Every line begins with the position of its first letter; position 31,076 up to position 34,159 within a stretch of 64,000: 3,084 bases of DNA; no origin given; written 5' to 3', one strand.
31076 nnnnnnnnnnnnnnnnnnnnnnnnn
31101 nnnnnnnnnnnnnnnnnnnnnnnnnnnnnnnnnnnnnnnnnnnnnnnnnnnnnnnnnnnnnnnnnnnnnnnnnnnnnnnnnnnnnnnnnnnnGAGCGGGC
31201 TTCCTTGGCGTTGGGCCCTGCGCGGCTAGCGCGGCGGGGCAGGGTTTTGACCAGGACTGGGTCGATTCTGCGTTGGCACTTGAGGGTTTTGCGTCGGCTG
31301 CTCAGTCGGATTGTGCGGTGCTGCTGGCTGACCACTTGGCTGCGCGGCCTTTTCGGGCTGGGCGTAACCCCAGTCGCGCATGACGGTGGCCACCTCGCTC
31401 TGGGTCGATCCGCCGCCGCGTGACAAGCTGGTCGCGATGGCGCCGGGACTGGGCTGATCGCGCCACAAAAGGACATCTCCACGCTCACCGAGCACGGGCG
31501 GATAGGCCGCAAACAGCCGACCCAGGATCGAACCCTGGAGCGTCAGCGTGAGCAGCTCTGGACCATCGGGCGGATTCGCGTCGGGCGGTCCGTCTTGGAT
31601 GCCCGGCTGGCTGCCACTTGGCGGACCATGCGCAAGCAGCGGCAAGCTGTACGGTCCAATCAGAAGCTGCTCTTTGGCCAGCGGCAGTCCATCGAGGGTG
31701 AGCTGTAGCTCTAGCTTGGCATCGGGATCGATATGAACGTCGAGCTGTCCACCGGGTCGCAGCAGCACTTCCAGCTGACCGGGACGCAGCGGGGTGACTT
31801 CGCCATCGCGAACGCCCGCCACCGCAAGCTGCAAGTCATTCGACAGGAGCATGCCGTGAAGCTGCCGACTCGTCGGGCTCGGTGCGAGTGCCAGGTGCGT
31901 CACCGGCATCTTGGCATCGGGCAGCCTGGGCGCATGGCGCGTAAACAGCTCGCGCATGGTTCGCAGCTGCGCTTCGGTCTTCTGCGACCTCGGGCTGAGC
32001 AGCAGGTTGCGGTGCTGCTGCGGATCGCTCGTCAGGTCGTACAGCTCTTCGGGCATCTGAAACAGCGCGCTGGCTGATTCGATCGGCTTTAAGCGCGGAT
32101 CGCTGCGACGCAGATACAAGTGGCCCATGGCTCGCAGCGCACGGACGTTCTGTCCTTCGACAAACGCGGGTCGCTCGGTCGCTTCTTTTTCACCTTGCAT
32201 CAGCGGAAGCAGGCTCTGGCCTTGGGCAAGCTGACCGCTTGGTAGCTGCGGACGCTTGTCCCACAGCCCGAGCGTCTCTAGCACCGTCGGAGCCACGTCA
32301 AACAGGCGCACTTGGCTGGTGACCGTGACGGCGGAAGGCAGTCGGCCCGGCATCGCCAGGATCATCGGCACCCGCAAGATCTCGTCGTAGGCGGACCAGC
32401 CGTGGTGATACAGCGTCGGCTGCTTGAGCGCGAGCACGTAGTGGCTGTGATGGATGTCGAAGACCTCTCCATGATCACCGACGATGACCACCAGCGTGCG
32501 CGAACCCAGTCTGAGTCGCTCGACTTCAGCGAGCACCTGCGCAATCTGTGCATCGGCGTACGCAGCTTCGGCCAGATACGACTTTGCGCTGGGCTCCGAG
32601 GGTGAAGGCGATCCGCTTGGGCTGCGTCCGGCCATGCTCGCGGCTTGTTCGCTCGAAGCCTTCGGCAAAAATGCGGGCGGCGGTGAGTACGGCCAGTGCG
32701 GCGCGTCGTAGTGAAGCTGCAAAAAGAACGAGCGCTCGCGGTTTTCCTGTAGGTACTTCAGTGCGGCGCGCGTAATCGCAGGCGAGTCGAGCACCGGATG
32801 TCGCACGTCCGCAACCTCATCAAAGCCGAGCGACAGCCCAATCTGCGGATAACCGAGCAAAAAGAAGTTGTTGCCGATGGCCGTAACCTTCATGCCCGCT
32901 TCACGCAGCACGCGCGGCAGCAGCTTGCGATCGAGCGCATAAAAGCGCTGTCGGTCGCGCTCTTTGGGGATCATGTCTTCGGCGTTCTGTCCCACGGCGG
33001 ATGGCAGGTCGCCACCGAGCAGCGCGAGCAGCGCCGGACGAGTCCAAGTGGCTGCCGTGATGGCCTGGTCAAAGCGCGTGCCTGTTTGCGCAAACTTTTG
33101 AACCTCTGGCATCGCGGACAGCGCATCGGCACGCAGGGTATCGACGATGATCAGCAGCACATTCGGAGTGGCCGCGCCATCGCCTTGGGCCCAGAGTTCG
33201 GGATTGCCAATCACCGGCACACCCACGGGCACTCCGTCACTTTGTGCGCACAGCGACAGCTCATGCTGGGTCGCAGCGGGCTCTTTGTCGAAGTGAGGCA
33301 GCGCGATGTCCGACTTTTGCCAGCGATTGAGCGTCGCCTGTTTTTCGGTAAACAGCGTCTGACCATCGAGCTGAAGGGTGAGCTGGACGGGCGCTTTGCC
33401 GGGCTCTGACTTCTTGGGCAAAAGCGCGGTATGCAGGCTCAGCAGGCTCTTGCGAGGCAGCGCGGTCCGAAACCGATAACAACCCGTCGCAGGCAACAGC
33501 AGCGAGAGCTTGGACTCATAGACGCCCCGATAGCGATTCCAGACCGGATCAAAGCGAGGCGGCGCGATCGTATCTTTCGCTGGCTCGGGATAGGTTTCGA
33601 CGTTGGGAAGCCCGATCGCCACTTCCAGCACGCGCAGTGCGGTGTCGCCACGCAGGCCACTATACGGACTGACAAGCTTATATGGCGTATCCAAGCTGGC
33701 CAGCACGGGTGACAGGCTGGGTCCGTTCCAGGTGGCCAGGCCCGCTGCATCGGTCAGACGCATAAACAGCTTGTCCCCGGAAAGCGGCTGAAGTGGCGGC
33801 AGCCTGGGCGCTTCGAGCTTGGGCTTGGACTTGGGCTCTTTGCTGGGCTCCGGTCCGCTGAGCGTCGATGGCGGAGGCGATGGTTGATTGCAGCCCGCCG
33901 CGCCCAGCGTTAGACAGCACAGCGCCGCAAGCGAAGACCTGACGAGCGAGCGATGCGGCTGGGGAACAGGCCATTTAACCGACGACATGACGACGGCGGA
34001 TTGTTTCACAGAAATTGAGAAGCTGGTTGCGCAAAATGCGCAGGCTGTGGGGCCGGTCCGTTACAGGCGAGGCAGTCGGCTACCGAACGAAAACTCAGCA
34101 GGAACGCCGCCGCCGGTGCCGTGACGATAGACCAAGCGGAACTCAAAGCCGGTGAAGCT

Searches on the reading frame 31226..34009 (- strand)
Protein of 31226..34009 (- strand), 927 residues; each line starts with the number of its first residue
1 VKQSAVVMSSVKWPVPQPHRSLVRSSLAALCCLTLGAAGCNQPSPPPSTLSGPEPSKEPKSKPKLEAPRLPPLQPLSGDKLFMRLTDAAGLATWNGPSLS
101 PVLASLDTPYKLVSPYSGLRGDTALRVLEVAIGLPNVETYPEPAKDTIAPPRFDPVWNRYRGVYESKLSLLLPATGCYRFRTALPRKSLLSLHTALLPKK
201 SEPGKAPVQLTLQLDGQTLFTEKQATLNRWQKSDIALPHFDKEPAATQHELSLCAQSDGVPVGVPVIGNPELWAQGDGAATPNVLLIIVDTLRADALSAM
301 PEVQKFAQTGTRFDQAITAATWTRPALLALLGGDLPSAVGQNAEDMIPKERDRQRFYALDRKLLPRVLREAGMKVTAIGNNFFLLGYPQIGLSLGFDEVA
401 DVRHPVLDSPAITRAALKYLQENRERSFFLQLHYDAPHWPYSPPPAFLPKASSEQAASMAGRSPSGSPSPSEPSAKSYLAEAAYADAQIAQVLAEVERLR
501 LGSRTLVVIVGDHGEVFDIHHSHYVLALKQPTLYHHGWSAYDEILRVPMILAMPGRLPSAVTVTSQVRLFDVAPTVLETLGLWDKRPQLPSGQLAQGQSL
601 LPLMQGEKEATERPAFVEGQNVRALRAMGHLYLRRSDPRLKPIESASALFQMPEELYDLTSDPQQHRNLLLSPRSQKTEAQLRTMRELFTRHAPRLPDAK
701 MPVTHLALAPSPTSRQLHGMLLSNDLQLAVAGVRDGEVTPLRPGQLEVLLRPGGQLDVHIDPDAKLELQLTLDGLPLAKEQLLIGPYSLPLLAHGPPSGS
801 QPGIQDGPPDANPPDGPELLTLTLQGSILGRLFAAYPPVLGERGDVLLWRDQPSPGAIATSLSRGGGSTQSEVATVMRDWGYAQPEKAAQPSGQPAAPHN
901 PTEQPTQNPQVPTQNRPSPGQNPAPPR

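Call 68: search_protein_families(library=pfam, proteins=[window:31226-34009:-], max_evalue=0.00001)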
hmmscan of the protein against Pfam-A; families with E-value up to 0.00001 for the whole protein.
window:31226-34009:- (927 aa): 2 families
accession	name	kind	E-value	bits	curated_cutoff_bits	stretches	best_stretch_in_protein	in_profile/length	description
PF00884.28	Sulfatase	-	3.1e-31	109.3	25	1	282-581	1-300/301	Sulfatase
PF16347.10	SGSH_C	-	2.8e-09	37.7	29.3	1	540-684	11-146/154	N-sulphoglucosamine sulphohydrolase, C-terminal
